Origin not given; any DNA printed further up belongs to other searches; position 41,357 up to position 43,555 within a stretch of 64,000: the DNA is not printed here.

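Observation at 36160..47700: Tandem array of six diverged secreted LamG (Laminin_G_3) paralogs, two decayed, bracketing a membrane-protein / GH-A-like / amidohydrolase cassette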

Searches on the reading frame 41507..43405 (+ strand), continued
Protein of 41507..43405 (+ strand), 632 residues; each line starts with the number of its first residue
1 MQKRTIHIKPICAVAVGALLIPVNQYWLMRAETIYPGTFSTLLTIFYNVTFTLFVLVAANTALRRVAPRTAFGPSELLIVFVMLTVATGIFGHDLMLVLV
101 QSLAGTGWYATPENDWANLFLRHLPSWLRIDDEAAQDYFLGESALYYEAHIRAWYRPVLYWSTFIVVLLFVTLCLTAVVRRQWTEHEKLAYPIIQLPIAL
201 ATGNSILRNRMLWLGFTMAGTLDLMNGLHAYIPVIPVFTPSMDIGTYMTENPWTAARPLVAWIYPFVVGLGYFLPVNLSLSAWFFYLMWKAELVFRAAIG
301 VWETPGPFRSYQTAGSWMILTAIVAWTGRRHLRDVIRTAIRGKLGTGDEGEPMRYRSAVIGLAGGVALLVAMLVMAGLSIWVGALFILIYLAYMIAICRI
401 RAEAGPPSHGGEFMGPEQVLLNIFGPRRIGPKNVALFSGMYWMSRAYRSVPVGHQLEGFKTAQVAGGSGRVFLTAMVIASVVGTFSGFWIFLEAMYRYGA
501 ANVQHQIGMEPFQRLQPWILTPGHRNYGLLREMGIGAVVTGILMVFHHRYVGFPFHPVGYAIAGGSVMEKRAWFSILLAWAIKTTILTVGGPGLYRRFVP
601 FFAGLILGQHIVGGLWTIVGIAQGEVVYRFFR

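Call 89: search_protein_families(library=pfam, proteins=[L011:12077-12958:+, L003:7295-7816:+, L042:8894-9679:+, L090:8814-9716:+], max_evalue=0.01)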
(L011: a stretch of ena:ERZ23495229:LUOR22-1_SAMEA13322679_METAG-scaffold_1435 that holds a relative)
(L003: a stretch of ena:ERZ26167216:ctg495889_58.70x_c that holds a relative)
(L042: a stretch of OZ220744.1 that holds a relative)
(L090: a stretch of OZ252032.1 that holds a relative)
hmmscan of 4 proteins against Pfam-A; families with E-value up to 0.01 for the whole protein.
L011:12077-12958:+ (293 aa): 0 families

L003:7295-7816:+ (173 aa): 0 families

L042:8894-9679:+ (261 aa): 1 family
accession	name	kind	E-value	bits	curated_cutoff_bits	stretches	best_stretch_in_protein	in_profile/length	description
PF05721.19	PhyH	-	3e-23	83.7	22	1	11-218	1-211/213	Phytanoyl-CoA dioxygenase (PhyH)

L090:8814-9716:+ (300 aa): 1 family
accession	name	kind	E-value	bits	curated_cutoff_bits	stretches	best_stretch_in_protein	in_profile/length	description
PF05721.19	PhyH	-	2.3e-06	28.5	22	1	114-203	105-211/213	Phytanoyl-CoA dioxygenase (PhyH)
